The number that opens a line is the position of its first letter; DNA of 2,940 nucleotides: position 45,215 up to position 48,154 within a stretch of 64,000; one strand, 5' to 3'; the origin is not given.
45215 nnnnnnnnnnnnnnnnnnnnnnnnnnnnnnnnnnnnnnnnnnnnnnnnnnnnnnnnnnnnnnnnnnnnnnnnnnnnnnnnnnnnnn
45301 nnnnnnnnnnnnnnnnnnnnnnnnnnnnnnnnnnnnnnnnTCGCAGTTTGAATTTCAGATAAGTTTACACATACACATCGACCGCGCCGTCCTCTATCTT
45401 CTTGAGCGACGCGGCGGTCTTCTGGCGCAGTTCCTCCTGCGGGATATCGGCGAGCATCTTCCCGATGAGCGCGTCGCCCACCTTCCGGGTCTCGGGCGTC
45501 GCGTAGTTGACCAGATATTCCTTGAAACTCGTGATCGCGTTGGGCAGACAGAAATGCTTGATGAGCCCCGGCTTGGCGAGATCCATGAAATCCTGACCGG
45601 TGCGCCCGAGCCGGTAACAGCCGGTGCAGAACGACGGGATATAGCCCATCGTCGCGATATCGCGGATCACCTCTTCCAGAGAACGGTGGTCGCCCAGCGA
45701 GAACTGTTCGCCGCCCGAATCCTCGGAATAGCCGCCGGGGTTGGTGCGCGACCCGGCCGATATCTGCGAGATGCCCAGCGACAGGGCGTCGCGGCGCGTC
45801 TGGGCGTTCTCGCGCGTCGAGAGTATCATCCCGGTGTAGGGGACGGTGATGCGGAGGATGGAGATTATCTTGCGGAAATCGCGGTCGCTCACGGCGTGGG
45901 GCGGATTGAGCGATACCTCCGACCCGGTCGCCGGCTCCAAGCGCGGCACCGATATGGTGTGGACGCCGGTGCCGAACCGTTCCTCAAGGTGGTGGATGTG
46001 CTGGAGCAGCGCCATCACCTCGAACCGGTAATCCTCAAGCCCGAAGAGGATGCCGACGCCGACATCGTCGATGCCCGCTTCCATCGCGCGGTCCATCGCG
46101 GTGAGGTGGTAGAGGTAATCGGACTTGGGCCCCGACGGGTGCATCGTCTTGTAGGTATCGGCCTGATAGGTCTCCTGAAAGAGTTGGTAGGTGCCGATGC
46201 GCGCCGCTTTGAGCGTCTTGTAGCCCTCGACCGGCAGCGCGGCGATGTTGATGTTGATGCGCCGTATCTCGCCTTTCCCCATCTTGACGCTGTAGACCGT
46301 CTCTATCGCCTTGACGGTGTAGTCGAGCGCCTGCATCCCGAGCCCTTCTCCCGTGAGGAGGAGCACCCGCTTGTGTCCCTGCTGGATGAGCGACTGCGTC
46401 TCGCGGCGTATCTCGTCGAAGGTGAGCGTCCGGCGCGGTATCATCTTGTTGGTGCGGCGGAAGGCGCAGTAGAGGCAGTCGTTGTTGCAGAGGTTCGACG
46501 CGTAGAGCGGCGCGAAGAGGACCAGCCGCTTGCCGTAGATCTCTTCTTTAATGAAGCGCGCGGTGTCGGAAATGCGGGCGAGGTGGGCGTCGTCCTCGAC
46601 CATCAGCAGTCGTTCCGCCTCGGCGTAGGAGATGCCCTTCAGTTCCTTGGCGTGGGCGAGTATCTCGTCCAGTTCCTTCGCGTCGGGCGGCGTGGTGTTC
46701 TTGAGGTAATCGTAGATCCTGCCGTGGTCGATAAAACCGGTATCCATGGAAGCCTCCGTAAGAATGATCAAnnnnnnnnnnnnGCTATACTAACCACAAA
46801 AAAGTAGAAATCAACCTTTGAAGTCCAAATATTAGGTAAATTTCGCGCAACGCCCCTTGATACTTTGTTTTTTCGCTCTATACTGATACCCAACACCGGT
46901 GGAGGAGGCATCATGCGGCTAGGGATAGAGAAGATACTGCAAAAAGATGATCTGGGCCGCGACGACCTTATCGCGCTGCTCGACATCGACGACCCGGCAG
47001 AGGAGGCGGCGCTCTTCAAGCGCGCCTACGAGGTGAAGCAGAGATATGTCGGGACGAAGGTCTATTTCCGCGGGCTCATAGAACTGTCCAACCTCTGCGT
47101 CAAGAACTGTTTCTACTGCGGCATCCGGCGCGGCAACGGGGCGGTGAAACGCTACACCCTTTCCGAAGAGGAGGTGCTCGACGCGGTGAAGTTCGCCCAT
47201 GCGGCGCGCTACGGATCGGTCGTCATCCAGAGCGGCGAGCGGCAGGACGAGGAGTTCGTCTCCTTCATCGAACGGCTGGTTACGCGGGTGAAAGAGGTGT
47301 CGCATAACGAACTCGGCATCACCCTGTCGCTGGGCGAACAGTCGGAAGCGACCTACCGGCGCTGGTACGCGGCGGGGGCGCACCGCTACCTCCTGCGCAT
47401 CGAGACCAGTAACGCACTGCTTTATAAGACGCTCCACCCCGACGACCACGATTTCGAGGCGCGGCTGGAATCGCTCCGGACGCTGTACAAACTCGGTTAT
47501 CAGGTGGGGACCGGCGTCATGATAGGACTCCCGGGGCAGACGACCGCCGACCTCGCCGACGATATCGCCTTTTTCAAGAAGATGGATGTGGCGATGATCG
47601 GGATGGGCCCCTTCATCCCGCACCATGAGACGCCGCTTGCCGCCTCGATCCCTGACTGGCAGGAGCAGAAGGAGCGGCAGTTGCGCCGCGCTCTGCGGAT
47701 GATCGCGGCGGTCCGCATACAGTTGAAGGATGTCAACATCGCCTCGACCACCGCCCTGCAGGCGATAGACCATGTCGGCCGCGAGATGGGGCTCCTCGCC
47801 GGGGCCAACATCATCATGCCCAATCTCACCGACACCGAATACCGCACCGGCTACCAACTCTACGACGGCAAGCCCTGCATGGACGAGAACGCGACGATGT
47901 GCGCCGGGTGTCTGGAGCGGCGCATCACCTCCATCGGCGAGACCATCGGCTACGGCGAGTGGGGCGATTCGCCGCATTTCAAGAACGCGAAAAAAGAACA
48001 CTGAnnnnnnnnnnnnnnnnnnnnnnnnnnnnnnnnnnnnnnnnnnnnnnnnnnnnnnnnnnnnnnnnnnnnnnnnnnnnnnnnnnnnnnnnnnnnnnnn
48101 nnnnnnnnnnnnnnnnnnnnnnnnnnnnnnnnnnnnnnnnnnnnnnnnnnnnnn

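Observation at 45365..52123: hydG-hydE-hydF maturase cluster without a hydA structural gene, followed by an OFA transporter and a MobA-FdhD fusion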

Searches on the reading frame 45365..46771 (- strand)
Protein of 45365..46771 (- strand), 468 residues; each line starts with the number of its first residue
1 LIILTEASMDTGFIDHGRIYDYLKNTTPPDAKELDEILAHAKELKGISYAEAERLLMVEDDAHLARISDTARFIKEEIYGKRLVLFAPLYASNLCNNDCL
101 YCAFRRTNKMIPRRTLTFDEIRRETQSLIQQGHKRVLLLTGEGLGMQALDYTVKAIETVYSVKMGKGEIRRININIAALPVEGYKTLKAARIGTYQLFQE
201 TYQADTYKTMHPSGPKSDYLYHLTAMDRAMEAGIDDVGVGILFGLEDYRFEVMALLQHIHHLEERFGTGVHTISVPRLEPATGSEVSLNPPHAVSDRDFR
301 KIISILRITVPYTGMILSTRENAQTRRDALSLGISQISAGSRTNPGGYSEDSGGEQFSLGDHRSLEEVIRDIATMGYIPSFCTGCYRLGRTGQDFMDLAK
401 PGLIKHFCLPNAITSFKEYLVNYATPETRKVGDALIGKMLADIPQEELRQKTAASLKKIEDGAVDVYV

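Call 3: search_protein_families(library=pfam, proteins=[window:45365-46771:-], max_evalue=0.01)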
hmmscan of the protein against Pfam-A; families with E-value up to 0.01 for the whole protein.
window:45365-46771:- (468 aa): 2 families
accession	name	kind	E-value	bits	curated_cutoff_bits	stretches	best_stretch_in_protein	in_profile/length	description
PF06968.18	BATS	-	5.8e-19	68.5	22.2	1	274-377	1-87/88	Biotin and Thiamin Synthesis associated domain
PF04055.27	Radical_SAM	-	4.3e-15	56.7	29.5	1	92-249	4-156/166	Radical SAM superfamily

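Call 4: search_protein_families(library=ncbifam, proteins=[window:45365-46771:-], max_evalue=0.001)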
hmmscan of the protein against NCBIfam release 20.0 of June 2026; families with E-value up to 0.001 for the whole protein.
window:45365-46771:- (468 aa): 18 families
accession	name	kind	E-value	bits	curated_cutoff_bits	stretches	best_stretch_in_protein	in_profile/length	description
TIGR03955.1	rSAM_HydG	equivalog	1.1e-163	545.1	312.15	1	10-465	8-467/470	[FeFe] hydrogenase H-cluster radical SAM maturase HydG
TIGR02351.2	thiH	equivalog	3e-89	299.6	380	1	32-380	24-359/364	2-iminoacetate synthase ThiH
TIGR04158.1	rSAM_MIA_synth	equivalog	8.8e-24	84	400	1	79-342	54-319/368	3-methyl-2-indolic acid synthase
TIGR03910.1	pyrrolys_PylB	equivalog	6.7e-22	77.8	348.2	1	32-311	3-269/347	methylornithine synthase PylB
TIGR03956.1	rSAM_HydE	equivalog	3e-17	62.9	254.6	1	45-249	9-205/340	[FeFe] hydrogenase H-cluster radical SAM maturase HydE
TIGR00433.2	bioB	equivalog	4.3e-11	42.6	225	1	49-326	5-268/307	biotin synthase BioB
NF005609.0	PRK07360.1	equivalog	8.2e-10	38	426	1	31-169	5-139/374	7,8-didemethyl-8-hydroxy-5-deazariboflavin synthase subunit CofH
TIGR03699.1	menaquin_MqnC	equivalog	1.5e-09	37.1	428.1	1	48-159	4-117/342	cyclic dehypoxanthinyl futalosine synthase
NF004884.0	PRK06245.1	equivalog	1.4e-08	34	209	1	91-286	21-220/340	7,8-didemethyl-8-hydroxy-5-deazariboflavin synthase subunit CofG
TIGR03550.1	F420_cofG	equivalog_domain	1.2e-07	31.2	213.35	1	86-316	7-241/322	7,8-didemethyl-8-hydroxy-5-deazariboflavin synthase CofG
TIGR00423.1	TIGR00423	subfamily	3.2e-07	29.9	260.25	1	91-160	11-79/310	CofH family radical SAM protein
TIGR03551.1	F420_cofH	equivalog_domain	2.3e-06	26.7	374.1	1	52-157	4-110/345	5-amino-6-(D-ribitylamino)uracil--L-tyrosine 4-hydroxyphenyl transferase CofH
NF006277.0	PRK08445.1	equivalog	4.6e-06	25.7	576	1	54-141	8-98/348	dehypoxanthine futalosine cyclase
TIGR03700.1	mena_SCO4494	equivalog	1e-05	24.7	434.55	1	47-142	11-105/351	aminofutalosine synthase MqnE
NF049973.1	radical_Rv1681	equivalog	2.2e-05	23.6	380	1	71-158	62-144/326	Rv1681 family radical SAM protein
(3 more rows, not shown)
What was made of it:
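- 45365..46747 (-): hydG, the radical-SAM maturase that makes the CO/CN ligands of the H-cluster (460 aa). TIGR03955 at 545 bits against a cut-off of 312 (call 4).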

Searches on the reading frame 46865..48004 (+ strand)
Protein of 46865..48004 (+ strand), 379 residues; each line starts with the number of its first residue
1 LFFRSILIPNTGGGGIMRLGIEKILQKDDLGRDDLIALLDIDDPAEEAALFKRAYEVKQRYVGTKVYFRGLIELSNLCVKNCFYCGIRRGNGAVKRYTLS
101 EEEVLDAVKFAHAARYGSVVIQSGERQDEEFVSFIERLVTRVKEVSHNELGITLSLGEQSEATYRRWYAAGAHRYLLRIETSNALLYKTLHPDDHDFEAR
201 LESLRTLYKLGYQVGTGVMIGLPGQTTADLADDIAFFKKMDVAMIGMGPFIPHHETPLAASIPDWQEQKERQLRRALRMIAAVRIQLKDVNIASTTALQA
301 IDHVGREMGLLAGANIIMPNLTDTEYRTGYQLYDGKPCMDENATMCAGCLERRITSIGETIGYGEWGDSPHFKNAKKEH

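Call 3: search_protein_families(library=pfam, proteins=[window:46865-48004:+], max_evalue=0.01)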
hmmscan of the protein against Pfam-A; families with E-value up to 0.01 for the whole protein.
window:46865-48004:+ (379 aa): 1 family
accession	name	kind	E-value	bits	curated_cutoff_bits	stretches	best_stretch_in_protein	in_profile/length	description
PF04055.27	Radical_SAM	-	1.1e-17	65.1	29.5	1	72-236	1-165/166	Radical SAM superfamily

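Call 4: search_protein_families(library=ncbifam, proteins=[window:46865-48004:+], max_evalue=0.001)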
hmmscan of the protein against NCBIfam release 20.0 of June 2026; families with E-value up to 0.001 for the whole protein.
window:46865-48004:+ (379 aa): 26 families (the best 25 are shown)
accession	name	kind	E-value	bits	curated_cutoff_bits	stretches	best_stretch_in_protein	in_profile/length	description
TIGR03956.1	rSAM_HydE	equivalog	1.5e-103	346.7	254.6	1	21-362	2-334/340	[FeFe] hydrogenase H-cluster radical SAM maturase HydE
TIGR03910.1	pyrrolys_PylB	equivalog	2.9e-36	125.1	348.2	1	21-319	9-298/347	methylornithine synthase PylB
TIGR00433.2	bioB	equivalog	1.7e-24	86.6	225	1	33-318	6-282/307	biotin synthase BioB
TIGR02351.2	thiH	equivalog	5.9e-22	78.2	380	1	21-296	26-297/364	2-iminoacetate synthase ThiH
TIGR03955.1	rSAM_HydG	equivalog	2.6e-17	62.4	312.15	1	21-249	38-270/470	[FeFe] hydrogenase H-cluster radical SAM maturase HydG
TIGR03957.1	rSAM_HmdB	equivalog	1.7e-14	53.8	320.9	1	32-317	3-278/317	5,10-methenyltetrahydromethanopterin hydrogenase cofactor biosynthesis protein HmdB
TIGR03700.1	mena_SCO4494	equivalog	1.1e-13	50.9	434.55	1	22-146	3-125/351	aminofutalosine synthase MqnE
TIGR03699.1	menaquin_MqnC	equivalog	4.4e-13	48.8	428.1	1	33-144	6-116/342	cyclic dehypoxanthinyl futalosine synthase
TIGR03551.1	F420_cofH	equivalog_domain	4.1e-12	45.6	374.1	1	34-145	5-115/345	5-amino-6-(D-ribitylamino)uracil--L-tyrosine 4-hydroxyphenyl transferase CofH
NF005609.0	PRK07360.1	equivalog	4.2e-12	45.5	426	1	21-148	12-138/374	7,8-didemethyl-8-hydroxy-5-deazariboflavin synthase subunit CofH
TIGR00423.1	TIGR00423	subfamily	7.9e-11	41.8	260.25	1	72-147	9-83/310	CofH family radical SAM protein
NF006687.0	PRK09234.1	equivalog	9.4e-08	30.6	1018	1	29-143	491-605/849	bifunctional FO biosynthesis protein CofGH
TIGR03550.1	F420_cofG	equivalog_domain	1.8e-07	30.7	213.35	1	72-294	8-243/322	7,8-didemethyl-8-hydroxy-5-deazariboflavin synthase CofG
NF053743.1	LipS2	equivalog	2.9e-07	30.2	270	1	75-301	30-251/292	LipS2 family lipoyl synthase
TIGR01579.1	MiaB-like-C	equivalog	7.9e-07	28.7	357.05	1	68-281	139-359/416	tRNA (N(6)-L-threonylcarbamoyladenosine(37)-C(2))-methylthiotransferase MtaB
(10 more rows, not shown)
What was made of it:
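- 46913..48004 (+): hydE, radical-SAM H-cluster maturase (363 aa). TIGR03956 at 347 bits against a cut-off of 255 (call 4).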
